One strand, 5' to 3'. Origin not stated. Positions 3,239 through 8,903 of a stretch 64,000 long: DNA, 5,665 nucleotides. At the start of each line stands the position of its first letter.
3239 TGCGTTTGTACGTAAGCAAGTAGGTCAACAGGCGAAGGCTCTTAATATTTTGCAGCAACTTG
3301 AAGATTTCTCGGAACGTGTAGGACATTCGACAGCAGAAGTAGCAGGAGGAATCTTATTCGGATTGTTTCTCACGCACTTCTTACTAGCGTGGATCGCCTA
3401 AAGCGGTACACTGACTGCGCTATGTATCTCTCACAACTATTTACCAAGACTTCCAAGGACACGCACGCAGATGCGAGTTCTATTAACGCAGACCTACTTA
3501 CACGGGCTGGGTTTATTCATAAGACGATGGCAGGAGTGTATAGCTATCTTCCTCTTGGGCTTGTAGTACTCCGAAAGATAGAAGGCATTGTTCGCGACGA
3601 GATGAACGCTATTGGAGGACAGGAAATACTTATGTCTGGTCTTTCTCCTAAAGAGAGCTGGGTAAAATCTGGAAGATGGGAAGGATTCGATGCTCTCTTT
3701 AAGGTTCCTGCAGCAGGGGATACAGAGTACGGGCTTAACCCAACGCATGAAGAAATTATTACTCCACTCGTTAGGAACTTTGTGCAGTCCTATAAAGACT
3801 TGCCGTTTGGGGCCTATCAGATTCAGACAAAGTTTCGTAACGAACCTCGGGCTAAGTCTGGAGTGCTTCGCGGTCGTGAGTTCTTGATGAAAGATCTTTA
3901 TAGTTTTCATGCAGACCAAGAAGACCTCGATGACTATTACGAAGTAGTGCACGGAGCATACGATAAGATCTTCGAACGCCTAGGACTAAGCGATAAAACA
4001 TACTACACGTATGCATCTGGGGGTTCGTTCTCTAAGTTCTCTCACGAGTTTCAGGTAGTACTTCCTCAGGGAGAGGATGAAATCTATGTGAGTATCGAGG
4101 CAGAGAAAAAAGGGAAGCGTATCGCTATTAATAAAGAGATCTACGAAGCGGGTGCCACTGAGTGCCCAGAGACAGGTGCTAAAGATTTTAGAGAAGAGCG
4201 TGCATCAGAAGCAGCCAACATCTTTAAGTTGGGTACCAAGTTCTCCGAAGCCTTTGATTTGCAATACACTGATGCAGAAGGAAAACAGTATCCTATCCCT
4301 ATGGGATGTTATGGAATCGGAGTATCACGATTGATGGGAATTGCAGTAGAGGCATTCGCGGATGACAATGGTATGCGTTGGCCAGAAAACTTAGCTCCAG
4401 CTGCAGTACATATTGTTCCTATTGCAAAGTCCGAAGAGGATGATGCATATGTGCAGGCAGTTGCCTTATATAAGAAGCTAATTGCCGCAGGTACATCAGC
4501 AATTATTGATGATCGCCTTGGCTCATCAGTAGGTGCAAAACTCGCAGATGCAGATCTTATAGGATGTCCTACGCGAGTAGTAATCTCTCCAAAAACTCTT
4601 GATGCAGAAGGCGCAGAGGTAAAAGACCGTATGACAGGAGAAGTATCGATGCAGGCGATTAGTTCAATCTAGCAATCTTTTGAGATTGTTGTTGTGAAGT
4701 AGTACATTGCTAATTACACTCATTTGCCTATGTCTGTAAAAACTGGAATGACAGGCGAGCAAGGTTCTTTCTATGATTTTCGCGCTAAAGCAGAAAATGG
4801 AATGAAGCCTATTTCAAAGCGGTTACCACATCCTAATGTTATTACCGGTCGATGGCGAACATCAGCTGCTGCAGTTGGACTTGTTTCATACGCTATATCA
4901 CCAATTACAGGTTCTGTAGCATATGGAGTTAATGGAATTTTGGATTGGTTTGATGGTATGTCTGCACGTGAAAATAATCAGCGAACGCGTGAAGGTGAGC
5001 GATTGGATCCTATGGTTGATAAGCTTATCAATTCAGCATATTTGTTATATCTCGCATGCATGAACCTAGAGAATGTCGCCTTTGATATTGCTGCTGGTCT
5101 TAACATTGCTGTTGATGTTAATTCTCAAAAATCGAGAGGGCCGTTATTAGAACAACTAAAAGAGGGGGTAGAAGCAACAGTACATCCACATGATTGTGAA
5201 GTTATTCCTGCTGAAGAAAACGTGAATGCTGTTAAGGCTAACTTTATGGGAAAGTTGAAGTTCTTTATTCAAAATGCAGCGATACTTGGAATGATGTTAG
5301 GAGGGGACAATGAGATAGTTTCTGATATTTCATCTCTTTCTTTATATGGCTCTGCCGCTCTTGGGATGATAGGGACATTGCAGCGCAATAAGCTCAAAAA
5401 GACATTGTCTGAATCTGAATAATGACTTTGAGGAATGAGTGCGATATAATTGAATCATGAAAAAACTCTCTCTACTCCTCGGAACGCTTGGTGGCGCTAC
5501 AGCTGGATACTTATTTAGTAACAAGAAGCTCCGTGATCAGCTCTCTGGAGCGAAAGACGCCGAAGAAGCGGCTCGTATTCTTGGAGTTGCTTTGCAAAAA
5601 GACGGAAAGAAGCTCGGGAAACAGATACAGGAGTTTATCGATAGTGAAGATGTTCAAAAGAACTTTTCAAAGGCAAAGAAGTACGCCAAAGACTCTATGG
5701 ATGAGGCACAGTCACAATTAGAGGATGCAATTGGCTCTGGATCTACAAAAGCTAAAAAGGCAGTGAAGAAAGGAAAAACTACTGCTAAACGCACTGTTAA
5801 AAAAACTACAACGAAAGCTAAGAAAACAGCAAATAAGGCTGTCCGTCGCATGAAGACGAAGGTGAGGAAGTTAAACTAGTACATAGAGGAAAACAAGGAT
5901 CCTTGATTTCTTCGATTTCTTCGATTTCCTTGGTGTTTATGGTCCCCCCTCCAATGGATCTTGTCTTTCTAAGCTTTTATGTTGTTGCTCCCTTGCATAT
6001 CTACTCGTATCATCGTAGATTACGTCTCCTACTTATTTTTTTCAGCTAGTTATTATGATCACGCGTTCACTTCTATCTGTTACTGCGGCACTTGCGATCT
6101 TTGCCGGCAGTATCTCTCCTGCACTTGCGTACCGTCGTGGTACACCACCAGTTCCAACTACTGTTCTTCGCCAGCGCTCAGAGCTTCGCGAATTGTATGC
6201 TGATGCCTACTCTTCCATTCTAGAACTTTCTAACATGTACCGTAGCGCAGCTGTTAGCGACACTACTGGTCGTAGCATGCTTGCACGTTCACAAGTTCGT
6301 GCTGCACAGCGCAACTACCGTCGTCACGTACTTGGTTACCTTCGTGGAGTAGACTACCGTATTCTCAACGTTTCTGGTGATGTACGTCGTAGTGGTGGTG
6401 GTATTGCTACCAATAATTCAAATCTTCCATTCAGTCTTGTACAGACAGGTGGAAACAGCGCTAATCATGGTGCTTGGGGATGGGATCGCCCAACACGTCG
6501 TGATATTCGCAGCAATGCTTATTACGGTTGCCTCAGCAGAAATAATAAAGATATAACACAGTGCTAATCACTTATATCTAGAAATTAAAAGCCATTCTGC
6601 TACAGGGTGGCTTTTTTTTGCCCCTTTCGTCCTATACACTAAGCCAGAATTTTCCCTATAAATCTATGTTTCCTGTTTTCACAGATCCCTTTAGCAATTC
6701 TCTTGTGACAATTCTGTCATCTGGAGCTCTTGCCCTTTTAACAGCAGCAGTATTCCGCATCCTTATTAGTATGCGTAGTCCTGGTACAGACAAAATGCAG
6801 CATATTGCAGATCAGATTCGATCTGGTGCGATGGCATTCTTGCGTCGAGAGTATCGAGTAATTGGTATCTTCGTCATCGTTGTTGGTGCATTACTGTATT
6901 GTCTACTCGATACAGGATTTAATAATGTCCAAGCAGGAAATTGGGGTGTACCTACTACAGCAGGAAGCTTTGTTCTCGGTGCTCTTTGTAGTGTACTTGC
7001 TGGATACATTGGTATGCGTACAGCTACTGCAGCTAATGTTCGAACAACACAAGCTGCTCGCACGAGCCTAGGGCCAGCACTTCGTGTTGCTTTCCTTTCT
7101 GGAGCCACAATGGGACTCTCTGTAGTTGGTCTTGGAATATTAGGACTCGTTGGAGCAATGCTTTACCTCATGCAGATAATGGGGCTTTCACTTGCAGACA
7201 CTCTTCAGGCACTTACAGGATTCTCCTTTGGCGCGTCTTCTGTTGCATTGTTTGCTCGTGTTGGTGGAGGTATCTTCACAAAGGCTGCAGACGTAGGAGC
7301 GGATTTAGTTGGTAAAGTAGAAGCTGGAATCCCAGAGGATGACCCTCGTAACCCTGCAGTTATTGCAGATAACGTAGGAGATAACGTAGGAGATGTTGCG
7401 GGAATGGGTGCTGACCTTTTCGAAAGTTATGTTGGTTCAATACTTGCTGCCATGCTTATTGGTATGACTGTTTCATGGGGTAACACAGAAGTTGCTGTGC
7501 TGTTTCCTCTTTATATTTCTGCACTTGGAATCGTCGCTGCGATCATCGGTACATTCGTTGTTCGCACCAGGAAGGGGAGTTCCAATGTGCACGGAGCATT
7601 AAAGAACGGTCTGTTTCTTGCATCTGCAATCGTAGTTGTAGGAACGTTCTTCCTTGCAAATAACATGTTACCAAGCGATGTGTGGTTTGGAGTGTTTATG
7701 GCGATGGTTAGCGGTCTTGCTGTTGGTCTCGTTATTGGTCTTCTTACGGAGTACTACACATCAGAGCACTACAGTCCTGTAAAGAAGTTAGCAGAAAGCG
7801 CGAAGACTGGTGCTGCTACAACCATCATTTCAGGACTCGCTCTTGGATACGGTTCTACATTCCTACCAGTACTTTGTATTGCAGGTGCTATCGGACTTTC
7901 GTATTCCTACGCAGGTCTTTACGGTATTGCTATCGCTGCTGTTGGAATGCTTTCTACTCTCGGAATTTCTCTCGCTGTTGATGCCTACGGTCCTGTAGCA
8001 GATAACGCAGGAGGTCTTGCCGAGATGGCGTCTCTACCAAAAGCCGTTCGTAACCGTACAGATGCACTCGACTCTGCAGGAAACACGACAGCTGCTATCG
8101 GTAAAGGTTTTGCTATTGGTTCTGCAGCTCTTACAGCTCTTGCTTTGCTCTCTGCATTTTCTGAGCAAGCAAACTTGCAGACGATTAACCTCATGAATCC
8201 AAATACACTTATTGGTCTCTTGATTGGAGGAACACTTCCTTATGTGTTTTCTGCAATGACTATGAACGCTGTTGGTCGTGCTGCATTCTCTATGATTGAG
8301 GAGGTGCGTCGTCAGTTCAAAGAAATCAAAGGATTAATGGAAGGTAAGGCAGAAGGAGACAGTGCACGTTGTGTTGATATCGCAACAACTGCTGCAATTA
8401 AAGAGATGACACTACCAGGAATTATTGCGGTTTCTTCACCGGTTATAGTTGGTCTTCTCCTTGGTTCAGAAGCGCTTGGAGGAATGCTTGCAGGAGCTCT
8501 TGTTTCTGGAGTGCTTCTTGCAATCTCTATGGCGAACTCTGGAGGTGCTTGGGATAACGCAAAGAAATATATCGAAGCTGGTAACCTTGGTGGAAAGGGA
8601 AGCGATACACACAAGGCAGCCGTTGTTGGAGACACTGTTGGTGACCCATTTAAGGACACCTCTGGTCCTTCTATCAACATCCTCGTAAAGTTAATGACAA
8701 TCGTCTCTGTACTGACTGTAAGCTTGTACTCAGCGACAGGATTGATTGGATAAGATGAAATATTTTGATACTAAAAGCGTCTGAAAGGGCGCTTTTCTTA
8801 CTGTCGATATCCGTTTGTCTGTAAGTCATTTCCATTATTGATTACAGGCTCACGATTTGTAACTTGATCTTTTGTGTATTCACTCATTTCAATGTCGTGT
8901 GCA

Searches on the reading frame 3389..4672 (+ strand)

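Call 106: search_protein_families(library=pfam, max_evalue=0.00001, proteins=[window:3389-4672:+])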
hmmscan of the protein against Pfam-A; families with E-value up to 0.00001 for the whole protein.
window:3389-4672:+ (427 aa): 2 families
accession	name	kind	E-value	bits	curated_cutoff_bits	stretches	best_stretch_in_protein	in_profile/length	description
PF00587.30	tRNA-synt_2b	-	5.1e-32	111.8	29.3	1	104-322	1-178/179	tRNA synthetase class II core domain (G, H, P, S and T)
PF03129.25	HGTP_anticodon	-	8.9e-12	45.5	21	1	340-421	2-81/94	Anticodon binding domain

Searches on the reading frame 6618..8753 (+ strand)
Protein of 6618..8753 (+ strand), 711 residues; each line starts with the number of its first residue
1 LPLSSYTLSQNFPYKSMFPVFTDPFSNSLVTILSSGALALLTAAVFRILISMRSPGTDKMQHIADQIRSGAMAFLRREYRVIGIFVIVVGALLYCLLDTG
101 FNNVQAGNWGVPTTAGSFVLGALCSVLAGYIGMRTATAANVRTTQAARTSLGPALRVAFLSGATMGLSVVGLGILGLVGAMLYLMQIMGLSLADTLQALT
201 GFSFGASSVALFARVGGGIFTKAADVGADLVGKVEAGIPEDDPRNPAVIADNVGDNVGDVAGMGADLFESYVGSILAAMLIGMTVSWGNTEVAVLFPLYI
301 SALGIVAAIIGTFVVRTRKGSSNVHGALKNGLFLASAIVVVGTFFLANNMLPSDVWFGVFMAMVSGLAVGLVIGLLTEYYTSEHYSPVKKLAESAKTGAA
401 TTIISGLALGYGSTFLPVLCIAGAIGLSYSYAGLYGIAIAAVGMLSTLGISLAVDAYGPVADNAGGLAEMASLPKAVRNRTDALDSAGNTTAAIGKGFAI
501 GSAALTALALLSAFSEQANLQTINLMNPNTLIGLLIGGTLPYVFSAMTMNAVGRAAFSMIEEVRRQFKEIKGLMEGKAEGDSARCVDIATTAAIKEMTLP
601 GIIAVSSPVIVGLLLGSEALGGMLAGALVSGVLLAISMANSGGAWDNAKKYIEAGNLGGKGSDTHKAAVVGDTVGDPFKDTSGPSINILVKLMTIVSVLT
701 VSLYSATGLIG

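Call 106: search_protein_families(library=pfam, max_evalue=0.00001, proteins=[window:6618-8753:+])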
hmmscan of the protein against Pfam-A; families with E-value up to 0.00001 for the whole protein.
window:6618-8753:+ (711 aa): 1 family
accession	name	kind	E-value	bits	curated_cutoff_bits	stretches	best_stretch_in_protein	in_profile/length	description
PF03030.21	H_PPase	-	4.1e-275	914.9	29.7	1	38-699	2-644/645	Inorganic H+ pyrophosphatase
